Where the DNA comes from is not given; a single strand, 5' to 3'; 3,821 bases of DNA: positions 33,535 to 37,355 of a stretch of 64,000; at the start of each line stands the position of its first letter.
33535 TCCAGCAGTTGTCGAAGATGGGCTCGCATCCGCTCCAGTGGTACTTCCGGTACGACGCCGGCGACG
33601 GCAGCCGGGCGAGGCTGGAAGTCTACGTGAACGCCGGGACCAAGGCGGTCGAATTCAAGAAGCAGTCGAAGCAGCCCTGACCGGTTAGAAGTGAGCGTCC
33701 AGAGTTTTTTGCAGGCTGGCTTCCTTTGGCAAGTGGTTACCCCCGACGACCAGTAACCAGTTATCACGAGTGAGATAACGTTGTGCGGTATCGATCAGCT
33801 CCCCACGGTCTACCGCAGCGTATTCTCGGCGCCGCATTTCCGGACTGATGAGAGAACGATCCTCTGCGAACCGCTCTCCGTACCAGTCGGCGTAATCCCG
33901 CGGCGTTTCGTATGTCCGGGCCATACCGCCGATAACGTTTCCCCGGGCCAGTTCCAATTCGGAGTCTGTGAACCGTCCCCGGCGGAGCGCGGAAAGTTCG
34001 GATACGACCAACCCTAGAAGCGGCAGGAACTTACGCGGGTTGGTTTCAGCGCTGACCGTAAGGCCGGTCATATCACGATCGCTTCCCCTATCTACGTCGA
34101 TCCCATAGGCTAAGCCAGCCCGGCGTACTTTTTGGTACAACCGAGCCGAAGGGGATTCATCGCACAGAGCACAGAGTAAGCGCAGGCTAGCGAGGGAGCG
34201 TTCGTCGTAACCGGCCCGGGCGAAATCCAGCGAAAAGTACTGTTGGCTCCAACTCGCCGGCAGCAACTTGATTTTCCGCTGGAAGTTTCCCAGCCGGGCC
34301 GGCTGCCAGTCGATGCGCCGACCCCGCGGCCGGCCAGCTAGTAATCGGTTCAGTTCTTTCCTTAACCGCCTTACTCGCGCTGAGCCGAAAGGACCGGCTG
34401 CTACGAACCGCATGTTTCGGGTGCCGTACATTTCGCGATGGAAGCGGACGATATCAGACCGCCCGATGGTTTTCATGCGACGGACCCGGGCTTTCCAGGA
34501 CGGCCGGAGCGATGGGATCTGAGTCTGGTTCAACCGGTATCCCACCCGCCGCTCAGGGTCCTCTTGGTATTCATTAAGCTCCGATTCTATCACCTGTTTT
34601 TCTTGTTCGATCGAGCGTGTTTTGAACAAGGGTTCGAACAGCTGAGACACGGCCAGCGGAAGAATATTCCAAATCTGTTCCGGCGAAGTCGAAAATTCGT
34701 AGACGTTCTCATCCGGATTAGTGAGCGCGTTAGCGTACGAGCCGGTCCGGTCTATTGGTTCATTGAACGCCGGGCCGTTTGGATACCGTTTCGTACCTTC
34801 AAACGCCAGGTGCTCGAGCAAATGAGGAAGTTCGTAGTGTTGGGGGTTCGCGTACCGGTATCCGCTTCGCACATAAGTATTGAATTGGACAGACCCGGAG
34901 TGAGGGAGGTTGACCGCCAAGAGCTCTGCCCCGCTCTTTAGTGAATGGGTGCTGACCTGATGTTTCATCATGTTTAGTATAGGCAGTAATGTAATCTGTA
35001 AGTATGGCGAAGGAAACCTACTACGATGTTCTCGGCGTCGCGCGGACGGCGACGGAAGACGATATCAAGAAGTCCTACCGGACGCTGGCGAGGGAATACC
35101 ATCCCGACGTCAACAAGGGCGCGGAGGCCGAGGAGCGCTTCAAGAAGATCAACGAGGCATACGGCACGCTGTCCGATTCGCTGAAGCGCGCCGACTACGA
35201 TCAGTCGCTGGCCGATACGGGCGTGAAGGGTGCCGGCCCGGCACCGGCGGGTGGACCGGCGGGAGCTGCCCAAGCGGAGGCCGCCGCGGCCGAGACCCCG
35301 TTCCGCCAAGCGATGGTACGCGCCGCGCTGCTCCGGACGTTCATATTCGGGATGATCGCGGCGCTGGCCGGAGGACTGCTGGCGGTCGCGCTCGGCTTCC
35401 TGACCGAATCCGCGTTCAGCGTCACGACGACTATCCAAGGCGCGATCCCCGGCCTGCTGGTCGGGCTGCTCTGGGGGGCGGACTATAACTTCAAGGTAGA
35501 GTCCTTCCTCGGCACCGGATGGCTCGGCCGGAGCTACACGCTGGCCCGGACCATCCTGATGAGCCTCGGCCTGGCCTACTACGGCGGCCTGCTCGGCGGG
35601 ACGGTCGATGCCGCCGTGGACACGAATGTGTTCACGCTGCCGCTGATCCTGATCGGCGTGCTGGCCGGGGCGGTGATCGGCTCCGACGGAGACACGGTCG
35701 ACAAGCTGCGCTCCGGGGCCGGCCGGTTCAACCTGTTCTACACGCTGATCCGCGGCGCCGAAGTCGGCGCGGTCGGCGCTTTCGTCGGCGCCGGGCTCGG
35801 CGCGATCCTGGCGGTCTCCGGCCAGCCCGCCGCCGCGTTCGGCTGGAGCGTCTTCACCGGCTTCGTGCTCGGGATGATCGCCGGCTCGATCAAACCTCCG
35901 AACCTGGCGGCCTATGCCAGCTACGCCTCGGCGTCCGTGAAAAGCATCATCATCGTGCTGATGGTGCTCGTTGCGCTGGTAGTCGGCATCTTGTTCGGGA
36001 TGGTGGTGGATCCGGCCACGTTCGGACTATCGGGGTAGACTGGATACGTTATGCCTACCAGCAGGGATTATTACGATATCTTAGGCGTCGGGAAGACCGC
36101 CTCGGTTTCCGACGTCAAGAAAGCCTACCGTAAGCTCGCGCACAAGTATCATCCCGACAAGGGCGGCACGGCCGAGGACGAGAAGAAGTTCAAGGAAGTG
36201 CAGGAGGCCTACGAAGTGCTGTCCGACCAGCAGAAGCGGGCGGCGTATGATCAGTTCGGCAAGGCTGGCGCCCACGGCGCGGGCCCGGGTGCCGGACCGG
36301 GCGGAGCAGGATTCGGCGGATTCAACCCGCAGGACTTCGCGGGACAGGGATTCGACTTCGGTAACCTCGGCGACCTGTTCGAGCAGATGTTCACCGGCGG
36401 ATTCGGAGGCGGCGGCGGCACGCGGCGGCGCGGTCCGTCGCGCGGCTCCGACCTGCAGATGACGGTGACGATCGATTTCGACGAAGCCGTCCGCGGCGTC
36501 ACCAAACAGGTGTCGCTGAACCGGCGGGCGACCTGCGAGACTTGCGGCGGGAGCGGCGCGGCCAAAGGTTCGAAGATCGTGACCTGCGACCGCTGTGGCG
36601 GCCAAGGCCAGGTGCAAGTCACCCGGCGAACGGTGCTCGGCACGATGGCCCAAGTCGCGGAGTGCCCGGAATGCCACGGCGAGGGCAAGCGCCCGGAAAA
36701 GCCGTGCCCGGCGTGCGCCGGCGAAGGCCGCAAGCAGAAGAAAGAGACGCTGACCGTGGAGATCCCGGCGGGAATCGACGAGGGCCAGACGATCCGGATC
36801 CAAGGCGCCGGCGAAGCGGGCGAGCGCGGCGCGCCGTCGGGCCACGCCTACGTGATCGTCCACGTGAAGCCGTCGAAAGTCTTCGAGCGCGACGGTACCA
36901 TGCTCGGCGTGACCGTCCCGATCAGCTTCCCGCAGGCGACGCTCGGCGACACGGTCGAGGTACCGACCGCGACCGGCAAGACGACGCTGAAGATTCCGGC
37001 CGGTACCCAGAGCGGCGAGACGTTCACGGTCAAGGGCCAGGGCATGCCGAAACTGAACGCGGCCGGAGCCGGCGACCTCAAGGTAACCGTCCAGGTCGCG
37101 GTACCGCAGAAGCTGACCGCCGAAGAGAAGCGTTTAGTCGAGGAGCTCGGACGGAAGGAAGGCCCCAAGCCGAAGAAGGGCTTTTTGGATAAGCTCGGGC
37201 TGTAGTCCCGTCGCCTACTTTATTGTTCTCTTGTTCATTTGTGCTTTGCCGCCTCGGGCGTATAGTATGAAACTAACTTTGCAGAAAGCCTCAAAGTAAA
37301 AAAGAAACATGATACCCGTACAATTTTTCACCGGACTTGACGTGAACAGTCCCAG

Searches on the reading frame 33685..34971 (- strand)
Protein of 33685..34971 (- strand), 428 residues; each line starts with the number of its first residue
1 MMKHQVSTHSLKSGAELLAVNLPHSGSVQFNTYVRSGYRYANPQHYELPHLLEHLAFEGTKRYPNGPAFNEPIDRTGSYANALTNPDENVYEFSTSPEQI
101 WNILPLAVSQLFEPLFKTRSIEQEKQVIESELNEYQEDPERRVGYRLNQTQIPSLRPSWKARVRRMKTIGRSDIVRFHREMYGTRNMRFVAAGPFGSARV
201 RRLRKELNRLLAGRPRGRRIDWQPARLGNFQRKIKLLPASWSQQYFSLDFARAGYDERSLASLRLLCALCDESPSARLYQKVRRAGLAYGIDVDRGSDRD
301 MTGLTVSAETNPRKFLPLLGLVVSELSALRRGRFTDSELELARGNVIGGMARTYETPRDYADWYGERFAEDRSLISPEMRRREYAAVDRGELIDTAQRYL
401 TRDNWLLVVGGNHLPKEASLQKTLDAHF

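Call 89: search_protein_families(library=pfam, proteins=[window:33685-34971:-], max_evalue=0.0001)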
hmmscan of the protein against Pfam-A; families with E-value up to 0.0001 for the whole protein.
window:33685-34971:- (428 aa): 2 families
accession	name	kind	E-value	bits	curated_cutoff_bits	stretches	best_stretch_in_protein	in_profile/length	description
PF00675.25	Peptidase_M16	-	8.7e-18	65.1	22.3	1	26-149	11-133/149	Insulinase (Peptidase family M16)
PF05193.26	Peptidase_M16_C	-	6e-15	56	23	1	169-343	2-178/181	Peptidase M16 inactive domain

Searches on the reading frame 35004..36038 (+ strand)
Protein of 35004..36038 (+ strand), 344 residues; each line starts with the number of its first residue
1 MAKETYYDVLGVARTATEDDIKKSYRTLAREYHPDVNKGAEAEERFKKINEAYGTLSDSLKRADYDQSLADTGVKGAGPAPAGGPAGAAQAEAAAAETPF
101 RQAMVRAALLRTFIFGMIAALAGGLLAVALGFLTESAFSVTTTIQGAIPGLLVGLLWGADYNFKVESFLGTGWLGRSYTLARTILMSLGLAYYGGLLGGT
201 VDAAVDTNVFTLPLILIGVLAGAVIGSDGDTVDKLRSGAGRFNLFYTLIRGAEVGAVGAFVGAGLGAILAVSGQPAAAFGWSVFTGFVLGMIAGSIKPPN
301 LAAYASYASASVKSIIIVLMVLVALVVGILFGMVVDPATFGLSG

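Call 90: search_protein_families(library=pfam, proteins=[window:35004-36038:+], max_evalue=0.0001)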
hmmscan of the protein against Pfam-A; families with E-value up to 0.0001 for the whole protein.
window:35004-36038:+ (344 aa): 1 family
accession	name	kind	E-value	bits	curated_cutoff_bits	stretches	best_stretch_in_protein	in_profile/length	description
PF00226.36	DnaJ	-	1.4e-25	89.6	27.8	1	5-66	1-63/63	DnaJ domain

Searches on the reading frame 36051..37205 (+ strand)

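Call 90: search_protein_families(library=pfam, proteins=[window:36051-37205:+], max_evalue=0.0001)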
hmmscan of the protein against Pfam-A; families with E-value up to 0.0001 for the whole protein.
window:36051-37205:+ (384 aa): 3 families
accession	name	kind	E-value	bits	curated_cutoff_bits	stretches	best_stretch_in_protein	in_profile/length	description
PF01556.23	DnaJ_C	-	2.7e-49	167.5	26.6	1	135-352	1-152/152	DnaJ C terminal domain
PF00226.36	DnaJ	-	1.3e-26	92.9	27.8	1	6-67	1-63/63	DnaJ domain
PF00684.25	DnaJ_CXXCXGXG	-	3e-15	56.6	32.7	1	162-226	1-65/65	DnaJ central domain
